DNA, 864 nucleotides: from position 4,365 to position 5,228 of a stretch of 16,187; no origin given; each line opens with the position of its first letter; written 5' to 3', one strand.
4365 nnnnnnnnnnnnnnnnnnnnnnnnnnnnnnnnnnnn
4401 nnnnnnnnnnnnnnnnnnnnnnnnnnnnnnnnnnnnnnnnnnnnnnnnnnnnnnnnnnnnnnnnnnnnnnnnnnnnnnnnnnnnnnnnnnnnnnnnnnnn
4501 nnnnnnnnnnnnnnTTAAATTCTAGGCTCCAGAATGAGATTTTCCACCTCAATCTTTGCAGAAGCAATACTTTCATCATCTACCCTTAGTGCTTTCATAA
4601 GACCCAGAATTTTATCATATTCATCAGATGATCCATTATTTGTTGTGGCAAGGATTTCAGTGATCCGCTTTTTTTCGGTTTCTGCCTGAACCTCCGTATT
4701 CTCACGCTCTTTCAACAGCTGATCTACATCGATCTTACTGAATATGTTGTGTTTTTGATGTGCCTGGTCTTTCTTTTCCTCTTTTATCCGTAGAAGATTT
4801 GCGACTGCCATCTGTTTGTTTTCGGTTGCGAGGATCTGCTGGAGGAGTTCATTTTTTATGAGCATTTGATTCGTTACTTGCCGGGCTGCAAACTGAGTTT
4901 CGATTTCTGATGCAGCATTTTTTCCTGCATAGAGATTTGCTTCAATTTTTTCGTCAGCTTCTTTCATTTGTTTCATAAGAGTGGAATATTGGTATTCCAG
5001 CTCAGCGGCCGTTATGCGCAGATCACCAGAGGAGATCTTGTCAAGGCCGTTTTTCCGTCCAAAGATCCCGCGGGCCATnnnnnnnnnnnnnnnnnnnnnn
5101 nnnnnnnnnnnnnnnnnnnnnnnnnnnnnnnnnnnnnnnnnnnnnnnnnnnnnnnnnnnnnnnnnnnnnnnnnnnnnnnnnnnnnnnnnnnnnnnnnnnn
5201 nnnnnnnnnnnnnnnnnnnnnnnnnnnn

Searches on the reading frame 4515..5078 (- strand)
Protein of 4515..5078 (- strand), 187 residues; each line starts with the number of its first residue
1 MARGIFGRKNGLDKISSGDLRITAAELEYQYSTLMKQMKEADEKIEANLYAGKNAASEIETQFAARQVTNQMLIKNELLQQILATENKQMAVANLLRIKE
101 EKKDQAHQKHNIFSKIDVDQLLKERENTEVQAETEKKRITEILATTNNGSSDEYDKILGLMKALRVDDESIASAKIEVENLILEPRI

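Call 3: search_protein_families(library=pfam, proteins=[window:4515-5078:-], max_evalue=1)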
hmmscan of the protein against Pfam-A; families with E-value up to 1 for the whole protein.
window:4515-5078:- (187 aa): 1 family
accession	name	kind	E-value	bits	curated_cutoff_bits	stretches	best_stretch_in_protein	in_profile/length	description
PF18502.6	Mrpl_C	-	0.26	12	25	1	72-146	19-89/111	54S ribosomal protein L8 C-terminal domain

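Call 5: search_protein_families(library=ncbifam, proteins=[window:4515-5078:-], max_evalue=1)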
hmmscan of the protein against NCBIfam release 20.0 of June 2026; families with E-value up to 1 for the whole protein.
window:4515-5078:- (187 aa): 3 families
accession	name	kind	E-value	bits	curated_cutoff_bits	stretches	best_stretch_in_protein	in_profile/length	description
NF047562.1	LIC_14007_fam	domain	0.099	12.7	130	1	84-134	59-109/113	LIC_14007 family protein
TIGR00859.1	ENaC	subfamily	0.19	10.2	428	1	28-145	84-177/596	sodium channel transporter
NF041089.1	alpha_gluc_AglA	equivalog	0.21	10.4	650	1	54-182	283-414/464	alpha-glucosidase AglA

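Call 6: search_protein_families(library=padloc, proteins=[window:4515-5078:-], max_evalue=1)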
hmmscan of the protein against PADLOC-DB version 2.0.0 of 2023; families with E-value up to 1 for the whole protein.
window:4515-5078:- (187 aa): 0 families

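Call 7: find_homologous_proteins(query=window:4515-5078:-, max_evalue=0.001)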
Query window:4515-5078:- (187 aa): 12 proteins with E <= 0.001 among 218 candidates.
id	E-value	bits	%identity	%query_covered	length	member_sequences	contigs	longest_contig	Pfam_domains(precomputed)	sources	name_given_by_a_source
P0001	1.2e-93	329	89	100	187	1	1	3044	-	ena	-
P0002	4.3e-93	328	88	100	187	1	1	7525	-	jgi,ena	-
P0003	5.8e-85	301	83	98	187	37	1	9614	-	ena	-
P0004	1.1e-82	294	100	80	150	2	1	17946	-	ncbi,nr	ncbi:MAG: hypothetical protein M0P07_03180 [Candidatus Methanomethylophilaceae archaeon]|nr:hypothet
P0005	1.6e-82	293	79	98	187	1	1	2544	-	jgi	-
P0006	9.1e-79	281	77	98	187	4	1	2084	-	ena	-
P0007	2.8e-77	276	74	98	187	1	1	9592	-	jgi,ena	-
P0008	2.2e-75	270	73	98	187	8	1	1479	-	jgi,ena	-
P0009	1.7e-74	267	72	98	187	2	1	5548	-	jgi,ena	-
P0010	2.6e-73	263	73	98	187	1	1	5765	-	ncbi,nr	ncbi:MAG: hypothetical protein PHG64_13195 [Paludibacter sp.]|nr:hypothetical protein [Paludibacter 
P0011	2.6e-63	231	71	86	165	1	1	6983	-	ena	-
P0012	1.7e-33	134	61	64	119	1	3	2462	-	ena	-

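Call 14: search_solved_structures(query=A1, max_evalue=10, show_alignments=2)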
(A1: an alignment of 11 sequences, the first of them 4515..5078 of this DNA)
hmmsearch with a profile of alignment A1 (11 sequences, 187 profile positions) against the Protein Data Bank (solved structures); distinct sequences matched with E-value up to 10: 0.

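Call 22: predict_structure(alignment_id=A1)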
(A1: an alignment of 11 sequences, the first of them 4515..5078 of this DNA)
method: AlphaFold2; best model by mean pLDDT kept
length: 187 residues; sequences in the alignment: 11
mean_pLDDT: 69.1   pTM: 0.46
mean pLDDT of the five models: 69.1, 65.6, 65.6, 64.2, 63.8
residues with pLDDT >= 90: 59; 70-90: 28; 50-70: 66; < 50: 34
segments of 3 or more residues with pLDDT < 50: 1-10, 146-150, 181-187
pLDDT, mean of each block of 10 residues (from residue 1): 39 68 89 96 95 92 94 95 90 80 60 51 55 54 48 52 52 53 40
secondary structure, 60 per line:
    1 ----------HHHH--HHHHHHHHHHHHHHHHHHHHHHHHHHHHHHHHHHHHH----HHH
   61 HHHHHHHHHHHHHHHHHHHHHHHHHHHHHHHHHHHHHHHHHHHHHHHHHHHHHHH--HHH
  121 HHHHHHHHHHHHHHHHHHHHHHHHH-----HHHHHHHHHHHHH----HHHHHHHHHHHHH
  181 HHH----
elements in order: H11-14 H17-53 H58-115 H118-145 H151-163 H168-183
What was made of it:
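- B's model has low confidence after residue 100 (call 22).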

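Call 48: search_solved_structures(query=A5, max_evalue=10, show_alignments=3)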
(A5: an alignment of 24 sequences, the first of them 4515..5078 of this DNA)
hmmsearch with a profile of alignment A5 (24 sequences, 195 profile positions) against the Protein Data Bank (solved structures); distinct sequences matched with E-value up to 10: 7.
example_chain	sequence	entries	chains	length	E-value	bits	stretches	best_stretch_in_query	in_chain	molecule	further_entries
6zff_A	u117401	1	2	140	0.12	15.5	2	16-67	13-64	DNA double-strand break repair Rad50 ATPase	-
9bk6_A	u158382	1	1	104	0.23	14.5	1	40-71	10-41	B10_CYTX binder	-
1l8d_A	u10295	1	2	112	0.55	13.2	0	19-50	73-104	DNA double-strand break repair rad50 ATPase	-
2b9s_B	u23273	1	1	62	1.1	12.3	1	96-133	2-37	DNA topoisomerase I-like protein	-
2lxy_A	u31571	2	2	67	2.1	11.4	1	19-50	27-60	2-mercaptophenol-alpha3C | 4-mercaptophenol-alpha3C protein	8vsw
9tlt_A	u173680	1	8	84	2.7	11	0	19-94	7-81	Sc-apCC-2-KLHL20-4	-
2mi7_A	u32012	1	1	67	2.8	10.9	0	19-50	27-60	de novo protein a3Y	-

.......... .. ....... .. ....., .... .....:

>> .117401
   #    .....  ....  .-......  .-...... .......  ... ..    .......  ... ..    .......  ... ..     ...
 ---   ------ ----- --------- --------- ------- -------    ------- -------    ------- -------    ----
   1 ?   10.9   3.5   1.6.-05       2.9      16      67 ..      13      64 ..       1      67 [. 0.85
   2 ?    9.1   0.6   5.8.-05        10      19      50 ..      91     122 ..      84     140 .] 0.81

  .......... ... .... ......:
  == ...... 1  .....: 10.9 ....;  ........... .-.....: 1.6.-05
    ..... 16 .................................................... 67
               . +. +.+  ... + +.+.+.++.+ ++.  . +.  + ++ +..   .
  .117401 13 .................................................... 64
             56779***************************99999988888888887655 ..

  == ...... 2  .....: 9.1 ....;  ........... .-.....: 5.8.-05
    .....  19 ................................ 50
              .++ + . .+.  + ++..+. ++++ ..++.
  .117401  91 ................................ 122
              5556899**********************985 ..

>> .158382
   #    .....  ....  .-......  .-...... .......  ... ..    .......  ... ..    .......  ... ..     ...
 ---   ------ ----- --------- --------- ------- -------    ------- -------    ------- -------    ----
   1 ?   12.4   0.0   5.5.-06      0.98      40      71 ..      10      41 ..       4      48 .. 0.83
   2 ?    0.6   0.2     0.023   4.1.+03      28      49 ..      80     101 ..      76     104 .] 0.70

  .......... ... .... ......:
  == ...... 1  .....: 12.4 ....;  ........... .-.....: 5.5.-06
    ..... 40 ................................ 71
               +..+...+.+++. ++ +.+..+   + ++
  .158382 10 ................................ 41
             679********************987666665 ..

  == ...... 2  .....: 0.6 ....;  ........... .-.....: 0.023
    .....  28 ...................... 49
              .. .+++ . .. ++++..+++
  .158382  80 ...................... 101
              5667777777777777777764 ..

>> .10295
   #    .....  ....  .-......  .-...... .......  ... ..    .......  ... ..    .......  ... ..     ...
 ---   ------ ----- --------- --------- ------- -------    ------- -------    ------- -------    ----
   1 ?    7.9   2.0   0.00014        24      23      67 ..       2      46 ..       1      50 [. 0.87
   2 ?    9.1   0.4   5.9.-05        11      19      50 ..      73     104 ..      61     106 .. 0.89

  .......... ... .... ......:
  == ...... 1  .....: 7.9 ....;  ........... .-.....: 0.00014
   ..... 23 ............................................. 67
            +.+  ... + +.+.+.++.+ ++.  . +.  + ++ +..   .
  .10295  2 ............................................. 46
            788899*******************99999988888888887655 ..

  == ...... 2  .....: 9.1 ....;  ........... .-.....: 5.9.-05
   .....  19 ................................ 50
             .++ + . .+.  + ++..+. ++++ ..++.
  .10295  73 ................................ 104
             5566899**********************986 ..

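Call 49: search_protein_families(library=pfam, alignment_id=A5, max_evalue=0.5)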
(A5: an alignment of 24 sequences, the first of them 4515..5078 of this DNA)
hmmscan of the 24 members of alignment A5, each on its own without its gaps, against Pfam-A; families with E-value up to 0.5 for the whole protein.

A. member 1, window:4515-5078:- (187 aa): 1 family
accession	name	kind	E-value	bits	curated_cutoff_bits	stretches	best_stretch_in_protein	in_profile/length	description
PF18502.6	Mrpl_C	-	0.26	12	25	1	72-146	19-89/111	54S ribosomal protein L8 C-terminal domain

B. families by the number of members that match (of 24 scanned): 41 families (the first 25 are shown)
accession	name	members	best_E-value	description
PF21377.3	MurD_N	4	0.17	MurD N-terminal domain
PF24423.1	OVT1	2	0.0049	Major antigen, helical domain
PF22709.1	Mu_Gam-Sipho_Gp157-TOTE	2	0.012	Mu Gam/Sipho_Gp157-like domain of the TOTE conflict systems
PF14613.12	HAM1_C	2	0.018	HAM1-like, C-terminal domain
PF10073.14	GapR_DNA-bd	2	0.025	GapR-like, DNA-binding domain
PF20513.3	UBact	2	0.034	Prokaryotic ubiquitin-like protein UBact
PF25785.1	TPR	2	0.035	Nucleoprotein TPR-like domain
PF22701.2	Mala_s_1-like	2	0.035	Mal s 1 allergenic protein-like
PF25450.1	Rab11-FIP3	2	0.31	Rab11-FIP3-like domain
PF11279.13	DUF3080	1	0.00086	Protein of unknown function (DUF3080)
PF05919.16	Mitovir_RNA_pol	1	0.0025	Mitovirus RNA-dependent RNA polymerase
PF16454.10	PI3K_P85_iSH2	1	0.012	Phosphatidylinositol 3-kinase regulatory subunit P85 inter-SH2 domain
PF03938.19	OmpH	1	0.013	Outer membrane protein (OmpH-like)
PF07574.19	SMC_Nse1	1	0.021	Nse1 non-SMC component of SMC5-6 complex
PF14197.11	Cep57_CLD_2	1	0.034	Centrosome localisation domain of PPC89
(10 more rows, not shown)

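Call 60: fold_search(model_id=the predicted structure, library=pdb)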
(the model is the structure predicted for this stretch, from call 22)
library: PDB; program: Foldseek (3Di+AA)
matches with E <= 10: 752; with E <= 0.001: 0
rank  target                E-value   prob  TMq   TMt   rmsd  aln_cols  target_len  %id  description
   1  6tz5_AA               8.9e-03  1.00  0.48  0.51  12.7       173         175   12  CryoEM reconstruction of membrane-bound ESCRT-III filament composed of CHMP1B+IST1 (left-handed) (released 2020-04-08)
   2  6tz4_02               9.5e-03  1.00  0.49  0.52  13.2       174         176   11  CryoEM reconstruction of membrane-bound ESCRT-III filament composed of CHMP1B+IST1 (right-handed) (released 2020-04-08)
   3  7o3w_A                1.8e-02  0.89  0.30  0.29  15.3       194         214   12  Structural basis for VIPP1 oligomerization and maintenance of thylakoid membrane integrity (released 2021-06-30)
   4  6tz9_A                2.4e-02  1.00  0.51  0.58  10.2       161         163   11  CryoEM reconstruction of membrane-bound ESCRT-III filament composed of CHMP1B only (released 2020-04-08)
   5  6zvr_CB               4.9e-02  0.99  0.47  0.41  19.0       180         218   13  C11 symmetry: Bacterial Vipp1 and PspA are members of the ancient ESCRT-III membrane-remodeling superfamily. (released 2021-08-04)
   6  8qhx                  6.3e-02  0.72  0.28  0.27  17.6       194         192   11  280A Vipp1 H1-6 helical tubes in the presence of EPL (released 2024-09-18)
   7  8v2q_A                6.6e-02  0.99  0.49  0.50  11.7       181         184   14  CHMP1B/IST1 ssRNA bound copolymer (released 2024-11-27)
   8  7zcg_A                8.0e-02  0.97  0.40  0.46  12.2       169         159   13  CHMP2A-CHMP3 heterodimer (430 Angstrom diameter) (released 2023-01-18)
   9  6e8g_AA               9.6e-02  0.82  0.33  0.35  14.0       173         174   13  CryoEM reconstruction of IST1-CHMP1B copolymer filament bound to ssDNA at 2.9 Angstrom resolution (released 2018-08-15)
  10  6ixg_B                1.2e-01  0.96  0.42  0.37  26.1       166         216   16  Crystal structure of native apo SH3BP5 (P41) (released 2019-03-20)
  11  6zvr_A                1.7e-01  0.98  0.47  0.41  15.0       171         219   15  C11 symmetry: Bacterial Vipp1 and PspA are members of the ancient ESCRT-III membrane-remodeling superfamily. (released 2021-08-04)
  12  3jc1_Ab               1.7e-01  0.63  0.28  0.32  12.4       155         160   17  Electron cryo-microscopy of the IST1-CHMP1B ESCRT-III copolymer (released 2015-12-16)
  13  9ftl_a                1.8e-01  0.96  0.46  0.50  15.7       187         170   14  Asgard ESCRT-IIIB filament structure (released 2025-04-16)
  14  8cqn_A                2.0e-01  0.51  0.31  0.31  16.8       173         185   14  Crystal structure of Borrelia burgdorferi paralogous family 12 outer surface protein BBK01 (released 2024-03-13)
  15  5fd7                  2.1e-01  0.99  0.46  0.66   4.3       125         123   14  X-ray Crystal Structure of ESCRT-III Snf7 core domain (conformation A) (released 2015-12-30)
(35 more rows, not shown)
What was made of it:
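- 4515..5078 (-): Gene B: fast-evolving ESCRT-III paralogue of A, 187 aa, with N-terminal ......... (an alpha-0-like MxxxFGxK motif). It is probably a diverged member of arCOG09749. Foldseek top hits: CHMP1B E 9e-3 with probability 1.00, then Vipp1, CHMP2A-CHMP3, Asgard ESCRT-IIIB and Snf7 core (call 60).
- Closest known: Eukaryotic ESCRT-III. Same: Open-state CHMP1B is B's best structural match (call 60).
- Vipp1, PspA-type Vipp1 rings, CHMP2A-CHMP3, Asgard ESCRT-IIIB and Snf7 core are all in the top 15 (call 60). Vipp1/PspA structures are among B's top Foldseek hits (call 60).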
